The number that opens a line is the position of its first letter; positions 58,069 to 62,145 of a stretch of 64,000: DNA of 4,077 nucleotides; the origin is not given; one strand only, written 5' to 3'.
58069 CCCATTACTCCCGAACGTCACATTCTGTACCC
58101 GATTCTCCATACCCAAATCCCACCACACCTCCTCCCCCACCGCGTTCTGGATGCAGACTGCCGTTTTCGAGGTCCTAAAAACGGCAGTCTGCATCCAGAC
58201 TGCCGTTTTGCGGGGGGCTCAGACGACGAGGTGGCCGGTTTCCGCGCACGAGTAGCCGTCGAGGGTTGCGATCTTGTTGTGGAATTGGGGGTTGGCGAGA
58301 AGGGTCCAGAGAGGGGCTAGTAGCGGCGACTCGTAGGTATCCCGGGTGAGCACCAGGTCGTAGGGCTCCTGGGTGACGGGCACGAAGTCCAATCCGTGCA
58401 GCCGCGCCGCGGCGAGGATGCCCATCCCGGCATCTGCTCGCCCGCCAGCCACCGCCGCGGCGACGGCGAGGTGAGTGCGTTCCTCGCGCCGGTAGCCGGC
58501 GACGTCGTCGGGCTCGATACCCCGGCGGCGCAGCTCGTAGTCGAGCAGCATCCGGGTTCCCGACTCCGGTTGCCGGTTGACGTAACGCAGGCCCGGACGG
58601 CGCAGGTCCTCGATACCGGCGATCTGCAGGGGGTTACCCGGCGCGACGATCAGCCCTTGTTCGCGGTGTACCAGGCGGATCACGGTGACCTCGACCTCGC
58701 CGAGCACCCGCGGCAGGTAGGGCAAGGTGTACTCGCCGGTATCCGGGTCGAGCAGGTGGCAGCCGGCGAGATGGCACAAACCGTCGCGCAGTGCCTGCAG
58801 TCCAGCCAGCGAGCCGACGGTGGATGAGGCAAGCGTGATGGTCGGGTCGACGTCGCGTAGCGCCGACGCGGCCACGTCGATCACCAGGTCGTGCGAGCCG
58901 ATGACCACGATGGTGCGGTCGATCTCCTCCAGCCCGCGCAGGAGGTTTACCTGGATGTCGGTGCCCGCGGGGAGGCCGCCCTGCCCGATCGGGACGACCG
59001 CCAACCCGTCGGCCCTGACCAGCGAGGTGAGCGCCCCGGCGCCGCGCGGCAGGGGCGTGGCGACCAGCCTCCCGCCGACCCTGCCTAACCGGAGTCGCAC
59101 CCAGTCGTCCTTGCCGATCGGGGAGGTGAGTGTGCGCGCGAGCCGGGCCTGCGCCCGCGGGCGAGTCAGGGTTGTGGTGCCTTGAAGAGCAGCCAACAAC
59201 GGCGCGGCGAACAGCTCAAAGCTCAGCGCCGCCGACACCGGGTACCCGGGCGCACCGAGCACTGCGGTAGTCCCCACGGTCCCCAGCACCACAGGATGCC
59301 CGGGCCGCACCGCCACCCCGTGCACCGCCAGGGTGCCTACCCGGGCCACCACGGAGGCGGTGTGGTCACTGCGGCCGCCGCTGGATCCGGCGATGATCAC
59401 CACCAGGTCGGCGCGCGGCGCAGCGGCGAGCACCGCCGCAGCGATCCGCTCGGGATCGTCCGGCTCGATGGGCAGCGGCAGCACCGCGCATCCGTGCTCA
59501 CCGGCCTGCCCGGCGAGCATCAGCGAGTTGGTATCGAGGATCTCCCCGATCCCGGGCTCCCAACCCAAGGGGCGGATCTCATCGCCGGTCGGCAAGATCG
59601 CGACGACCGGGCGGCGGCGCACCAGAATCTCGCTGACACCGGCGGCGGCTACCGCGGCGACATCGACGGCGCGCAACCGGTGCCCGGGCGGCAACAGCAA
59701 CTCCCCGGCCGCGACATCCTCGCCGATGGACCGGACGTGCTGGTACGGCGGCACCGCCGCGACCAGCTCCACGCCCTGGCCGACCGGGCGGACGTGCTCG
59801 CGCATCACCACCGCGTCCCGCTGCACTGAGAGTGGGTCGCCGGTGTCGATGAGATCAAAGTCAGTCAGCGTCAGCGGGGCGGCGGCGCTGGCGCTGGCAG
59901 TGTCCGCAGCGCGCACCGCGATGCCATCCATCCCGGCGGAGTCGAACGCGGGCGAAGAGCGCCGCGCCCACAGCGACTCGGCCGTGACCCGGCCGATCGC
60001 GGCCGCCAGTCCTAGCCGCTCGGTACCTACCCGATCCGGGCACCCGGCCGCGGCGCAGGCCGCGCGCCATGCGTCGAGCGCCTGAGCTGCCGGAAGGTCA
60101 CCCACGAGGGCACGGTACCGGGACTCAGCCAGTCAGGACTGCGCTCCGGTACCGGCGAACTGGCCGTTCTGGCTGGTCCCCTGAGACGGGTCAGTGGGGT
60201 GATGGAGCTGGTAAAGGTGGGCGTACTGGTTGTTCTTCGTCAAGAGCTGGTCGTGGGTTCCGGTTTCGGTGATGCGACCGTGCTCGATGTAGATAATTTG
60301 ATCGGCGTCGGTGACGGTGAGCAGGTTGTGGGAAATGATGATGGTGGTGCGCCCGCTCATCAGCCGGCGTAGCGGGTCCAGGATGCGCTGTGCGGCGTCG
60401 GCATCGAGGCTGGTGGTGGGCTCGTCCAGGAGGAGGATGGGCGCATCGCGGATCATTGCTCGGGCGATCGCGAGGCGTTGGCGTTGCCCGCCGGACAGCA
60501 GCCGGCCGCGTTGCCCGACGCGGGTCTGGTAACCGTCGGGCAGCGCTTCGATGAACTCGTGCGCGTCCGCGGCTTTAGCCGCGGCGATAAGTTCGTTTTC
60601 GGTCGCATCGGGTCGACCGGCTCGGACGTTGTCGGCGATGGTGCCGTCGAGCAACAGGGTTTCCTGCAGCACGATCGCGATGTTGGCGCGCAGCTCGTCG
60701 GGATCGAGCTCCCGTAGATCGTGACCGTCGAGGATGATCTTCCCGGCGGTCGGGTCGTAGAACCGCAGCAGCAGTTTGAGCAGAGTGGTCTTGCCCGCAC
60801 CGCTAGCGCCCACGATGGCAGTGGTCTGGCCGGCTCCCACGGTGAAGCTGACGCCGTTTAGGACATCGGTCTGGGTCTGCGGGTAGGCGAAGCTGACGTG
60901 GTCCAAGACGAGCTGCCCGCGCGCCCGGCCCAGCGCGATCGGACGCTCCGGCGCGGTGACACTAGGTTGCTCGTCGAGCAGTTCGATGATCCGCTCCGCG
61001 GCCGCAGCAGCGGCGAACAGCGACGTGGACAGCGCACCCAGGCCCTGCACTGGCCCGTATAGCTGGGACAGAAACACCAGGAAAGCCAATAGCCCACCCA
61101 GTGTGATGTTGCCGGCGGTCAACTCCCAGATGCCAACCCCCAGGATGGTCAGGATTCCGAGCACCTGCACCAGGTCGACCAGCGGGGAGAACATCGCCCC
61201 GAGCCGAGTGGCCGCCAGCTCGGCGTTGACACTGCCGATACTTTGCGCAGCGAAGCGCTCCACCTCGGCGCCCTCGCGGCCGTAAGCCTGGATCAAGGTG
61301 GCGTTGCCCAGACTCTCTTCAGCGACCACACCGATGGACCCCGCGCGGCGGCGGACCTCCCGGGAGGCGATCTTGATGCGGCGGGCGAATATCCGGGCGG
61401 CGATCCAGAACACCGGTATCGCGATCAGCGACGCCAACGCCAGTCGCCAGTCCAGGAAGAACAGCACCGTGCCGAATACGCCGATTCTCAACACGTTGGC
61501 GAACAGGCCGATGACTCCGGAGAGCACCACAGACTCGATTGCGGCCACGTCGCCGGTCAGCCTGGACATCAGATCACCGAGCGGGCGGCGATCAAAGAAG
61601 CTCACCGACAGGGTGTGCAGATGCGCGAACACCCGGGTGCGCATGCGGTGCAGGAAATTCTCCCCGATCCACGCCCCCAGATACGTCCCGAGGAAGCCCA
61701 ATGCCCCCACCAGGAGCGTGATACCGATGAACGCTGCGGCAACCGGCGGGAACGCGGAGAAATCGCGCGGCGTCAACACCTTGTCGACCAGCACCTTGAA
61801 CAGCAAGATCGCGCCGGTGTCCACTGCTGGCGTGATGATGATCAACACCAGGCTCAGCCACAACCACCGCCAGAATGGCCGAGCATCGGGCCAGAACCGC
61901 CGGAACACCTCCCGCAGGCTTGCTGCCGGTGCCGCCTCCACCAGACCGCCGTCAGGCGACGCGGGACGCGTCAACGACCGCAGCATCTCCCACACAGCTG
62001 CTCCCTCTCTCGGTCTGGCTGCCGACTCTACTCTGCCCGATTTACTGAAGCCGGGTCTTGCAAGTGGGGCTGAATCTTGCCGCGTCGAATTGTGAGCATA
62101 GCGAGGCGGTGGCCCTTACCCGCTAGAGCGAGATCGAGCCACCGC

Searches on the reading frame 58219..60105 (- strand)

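Call 6: search_protein_families(library=pfam, proteins=[window:58219-60105:-], max_evalue=1)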
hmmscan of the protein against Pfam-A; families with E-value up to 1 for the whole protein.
window:58219-60105:- (628 aa): 6 families
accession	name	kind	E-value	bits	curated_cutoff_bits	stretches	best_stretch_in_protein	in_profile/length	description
PF12727.12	PBP_like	-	5.4e-72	241.4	27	1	414-603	2-192/193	PBP superfamily domain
PF03453.22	MoeA_N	-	2e-29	102.8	30.8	1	7-156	4-160/160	MoeA N-terminal region (domain I and II)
PF00994.29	MoCF_biosynth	-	2.6e-25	89.3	26.6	1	169-305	1-143/144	Probable molybdopterin binding domain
PF03454.20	MoeA_C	-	6.4e-15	55.6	22.1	1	319-389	1-72/72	MoeA C-terminal region (domain IV)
PF12974.12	Phosphonate-bd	-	2.1e-07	31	27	1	485-567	89-167/242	ABC transporter, phosphonate, periplasmic substrate-binding protein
PF13531.11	SBP_bac_11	-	0.00013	22.3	25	1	475-580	73-183/227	Bacterial extracellular solute-binding protein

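Call 7: search_protein_families(library=ncbifam, proteins=[window:58219-60105:-], max_evalue=1)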
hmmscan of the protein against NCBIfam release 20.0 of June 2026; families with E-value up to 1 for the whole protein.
window:58219-60105:- (628 aa): 12 families
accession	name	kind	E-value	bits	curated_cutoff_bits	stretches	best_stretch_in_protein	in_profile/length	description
NF011068.0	PRK14498.1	equivalog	1e-192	641.7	534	1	22-626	24-643/647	molybdopterin biosynthesis protein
NF007960.1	PRK10680.1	equivalog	8.8e-66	222.3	440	1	27-388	19-400/401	molybdopterin molybdotransferase MoeA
NF045515.2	Glp_gephyrin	equivalog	1.5e-64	218.2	475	2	86-389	95-403/403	molybdotransferase-like divisome protein Glp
NF011060.0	PRK14491.1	equivalog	1.1e-55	189.3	532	1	28-387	219-592/598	bifunctional molybdopterin-guanine dinucleotide biosynthesis adaptor protein MobB/molybdopterin molybdotransferase MoeA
NF050098.1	MoeA_actino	exception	5.4e-54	183.5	560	1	28-389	19-400/400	molybdopterin molybdotransferase MoeA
NF011067.0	PRK14497.1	equivalog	1.7e-34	119.3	536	1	28-409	30-420/546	putative molybdopterin biosynthesis protein MoeA/unknown domain fusion protein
TIGR00177.1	molyb_syn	domain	1.6e-21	76.8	85.35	1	166-302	2-148/148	molybdenum cofactor synthesis domain-containing protein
NF001813.0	PRK00549.1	equivalog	0.00034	19.7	379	1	183-256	11-84/414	competence/damage-inducible protein A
TIGR00200.1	cinA_nterm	subfamily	0.0011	17.7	243.15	1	179-254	8-83/414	CinA family nicotinamide mononucleotide deamidase-related protein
NF002947.1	PRK03604.1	equivalog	0.0012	18.2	285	1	190-265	163-239/301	bifunctional molybdenum cofactor biosynthesis protein MoaC/MoaB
NF002291.0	PRK01215.1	equivalog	0.019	14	293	1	180-255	11-86/264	nicotinamide mononucleotide deamidase-related protein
NF002977.0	PRK03670.1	equivalog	0.06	12.7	305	1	177-250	5-78/252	competence damage-inducible protein A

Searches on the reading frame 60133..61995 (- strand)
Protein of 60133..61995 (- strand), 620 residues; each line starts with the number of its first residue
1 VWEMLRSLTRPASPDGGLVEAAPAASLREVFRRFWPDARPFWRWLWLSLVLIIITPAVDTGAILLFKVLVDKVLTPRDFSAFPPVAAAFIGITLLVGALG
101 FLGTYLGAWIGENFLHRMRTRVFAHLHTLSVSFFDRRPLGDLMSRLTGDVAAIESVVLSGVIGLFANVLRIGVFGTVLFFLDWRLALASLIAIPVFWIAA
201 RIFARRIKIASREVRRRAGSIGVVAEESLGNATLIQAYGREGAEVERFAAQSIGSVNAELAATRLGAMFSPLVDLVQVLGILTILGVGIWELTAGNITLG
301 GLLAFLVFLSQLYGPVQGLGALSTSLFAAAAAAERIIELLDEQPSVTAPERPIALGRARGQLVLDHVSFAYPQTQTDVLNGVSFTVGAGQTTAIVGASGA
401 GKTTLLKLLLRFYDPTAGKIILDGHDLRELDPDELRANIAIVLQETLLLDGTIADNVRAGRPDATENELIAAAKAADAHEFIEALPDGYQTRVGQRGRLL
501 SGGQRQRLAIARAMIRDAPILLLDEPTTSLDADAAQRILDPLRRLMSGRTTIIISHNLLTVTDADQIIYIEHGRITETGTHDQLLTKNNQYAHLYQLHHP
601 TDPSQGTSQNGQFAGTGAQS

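Call 6: search_protein_families(library=pfam, proteins=[window:60133-61995:-], max_evalue=1)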
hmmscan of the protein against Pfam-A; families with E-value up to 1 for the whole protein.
window:60133-61995:- (620 aa): 23 families
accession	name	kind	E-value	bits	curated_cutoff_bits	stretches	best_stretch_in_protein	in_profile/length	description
PF00664.28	ABC_membrane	-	4.8e-48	164.7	28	1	45-316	1-274/274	ABC transporter transmembrane region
PF00005.33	ABC_tran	-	5.9e-36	124.5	25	1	379-528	1-137/137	ABC transporter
PF13304.12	AAA_21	-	1.4e-10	42.2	27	2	500-560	238-302/304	AAA domain, putative AbiEii toxin, Type IV TA system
PF02463.25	SMC_N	-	1.4e-07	31.6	40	1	499-572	136-213/220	RecF/RecN/SMC N terminal domain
PF09818.15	ABC_ATPase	-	0.00033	20.2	23.2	1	474-528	133-186/283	P-loop domain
PF13401.12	AAA_22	-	0.00041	21.1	27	1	391-444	7-59/130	AAA domain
PF01935.23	DUF87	-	0.0011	19.5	23.2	1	392-559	26-183/220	Helicase HerA, central domain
PF06414.18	Zeta_toxin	-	0.0014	18.5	22.3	1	394-433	21-60/199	Zeta toxin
PF13555.12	AAA_29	-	0.0064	16.6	27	1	382-406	15-39/61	P-loop containing region of AAA domain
PF13191.12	AAA_16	-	0.0071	17.3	32.6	1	390-546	25-124/167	AAA ATPase domain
PF00006.31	ATP-synt_ab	-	0.014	15.5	29.5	1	384-412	9-37/213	ATP synthase alpha/beta family, nucleotide-binding domain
PF13175.12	AAA_15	-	0.016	15.3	32.1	1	391-445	25-83/374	AAA ATPase domain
PF13604.12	AAA_30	-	0.019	15.2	27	1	389-421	18-50/191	AAA domain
PF03193.22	RsgA_GTPase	-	0.026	14.8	30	1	388-410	105-127/174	RsgA GTPase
PF13481.12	AAA_25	-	0.078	13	27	1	385-406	29-50/195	AAA domain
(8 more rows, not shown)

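Call 7: search_protein_families(library=ncbifam, proteins=[window:60133-61995:-], max_evalue=1)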
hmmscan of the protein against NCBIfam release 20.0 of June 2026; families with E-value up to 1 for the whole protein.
window:60133-61995:- (620 aa): 211 families (the best 25 are shown)
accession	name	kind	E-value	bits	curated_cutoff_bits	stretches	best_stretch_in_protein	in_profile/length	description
TIGR02203.1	MsbA_lipidA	equivalog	1.9e-145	485.6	602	1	31-598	2-569/572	lipid A export permease/ATP-binding protein MsbA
TIGR02204.1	MsbA_rel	hypoth_equivalog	5.8e-142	474.3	780.4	1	33-597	8-574/576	ABC transporter, permease/ATP-binding protein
NF052233.1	CphA_assoc_ABC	equivalog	7.1e-127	424.7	880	1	30-598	171-743/766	cyanophycin metabolism-associated ABC transporter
TIGR00958.1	3a01208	subfamily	1.4e-114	383.9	874.6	1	30-594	148-710/711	antigen peptide transporter 2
NF008381.0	PRK11176.1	equivalog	3.1e-114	382.5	867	1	26-598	8-579/582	lipid A ABC transporter ATP-binding protein/permease MsbA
NF010178.0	PRK13657.1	equivalog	6.3e-111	371.6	733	1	119-596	92-568/588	glucan ABC transporter ATP-binding protein/ permease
NF045513.1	HepA_fam_ABC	equivalog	1.7e-109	367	725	1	92-598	104-609/610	heterocyst formation ABC transporter subunit HepA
TIGR01846.1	type_I_sec_HlyB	subfamily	2.4e-109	366.6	725.55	1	62-597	158-691/694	type I secretion system permease/ATPase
TIGR03375.1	type_I_sec_LssB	subfamily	5.4e-95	319.1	693.1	1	104-590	210-694/696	type I secretion system permease/ATPase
TIGR03796.1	NHLM_micro_ABC1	equivalog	2.4e-93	313.6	853.3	1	47-594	162-708/710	NHLP family bacteriocin export ABC transporter peptidase/permease/ATPase subunit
NF008055.0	PRK10789.1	equivalog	3.5e-93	313.1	845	1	55-597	28-570/590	SmdA family multidrug ABC transporter permease/ATP-binding protein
TIGR01192.1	chvA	subfamily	2.8e-87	293.7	585.4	1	120-596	93-568/585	glucan export ABC transporter ATP-binding protein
TIGR02868.1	CydC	equivalog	3.7e-87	293.2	329.05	1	115-558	85-530/530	thiol reductant ABC exporter subunit CydC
TIGR02857.1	CydD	equivalog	7.6e-87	292.4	435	1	56-569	12-528/529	thiol reductant ABC exporter subunit CydD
TIGR01193.1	bacteriocin_ABC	subfamily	9e-86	288.9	523.85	1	54-596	167-707/708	peptide cleavage/export ABC transporter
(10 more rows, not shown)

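Call 82: search_solved_structures(query=window:60133-61995:-, max_evalue=1e-40)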
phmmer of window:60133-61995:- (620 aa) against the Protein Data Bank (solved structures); distinct sequences matched with E-value up to 1e-40: 258 (the best 60 are shown).
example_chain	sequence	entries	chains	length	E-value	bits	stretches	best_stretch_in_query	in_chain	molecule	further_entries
9ody_A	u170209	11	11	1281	1.7e-159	535.1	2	114-596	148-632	ATP-binding cassette, sub-family B (MDR/TAP), member 4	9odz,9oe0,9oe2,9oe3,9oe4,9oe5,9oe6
9oe1_A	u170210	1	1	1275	3.5e-159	534.1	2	114-596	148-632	ATP-binding cassette, sub-family B (MDR/TAP), member 4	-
6fn1_A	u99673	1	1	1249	3.9e-156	524.1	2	42-593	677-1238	Human-mouse chimeric ABCB1 (ABCBHM)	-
6fn4_A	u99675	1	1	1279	4.3e-156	523.9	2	42-593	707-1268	Apo form of Human-mouse chimeric ABCB1 (ABCB1HM) in complex with Antigen binding fragment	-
6qee_A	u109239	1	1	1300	5.8e-155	520.2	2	83-604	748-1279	ABCB1HM-EQ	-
4m2s_A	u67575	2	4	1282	5.9e-155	520.2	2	55-594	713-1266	Multidrug resistance protein 1A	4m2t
5kpi_A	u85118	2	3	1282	5.9e-155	520.1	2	55-594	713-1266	Multidrug resistance protein 1A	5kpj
4q9h_A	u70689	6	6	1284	6.2e-155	520.1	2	55-593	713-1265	Multidrug resistance protein 1A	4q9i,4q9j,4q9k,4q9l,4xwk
4ksb_A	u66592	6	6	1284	6.3e-155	520.1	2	55-593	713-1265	Multidrug resistance protein 1A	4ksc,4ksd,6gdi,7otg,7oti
3g60_A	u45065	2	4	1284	6.3e-155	520.1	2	55-593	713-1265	Multidrug resistance protein 1a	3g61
6q81_A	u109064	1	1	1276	6.8e-155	520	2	55-593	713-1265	P-glycoprotein (ABCB1)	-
4m1m_A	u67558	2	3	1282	9.9e-155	519.4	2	55-594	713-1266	Multidrug resistance protein 1A | ATP-dependent translocase ABCB1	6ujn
6ujs_A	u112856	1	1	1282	1e-154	519.4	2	50-594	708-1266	ATP-dependent translocase ABCB1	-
6ujw_A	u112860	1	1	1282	1e-154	519.4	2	55-594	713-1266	ATP-dependent translocase ABCB1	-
4lsg_A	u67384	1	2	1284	1e-154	519.3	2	55-593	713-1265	Multidrug resistance protein 1A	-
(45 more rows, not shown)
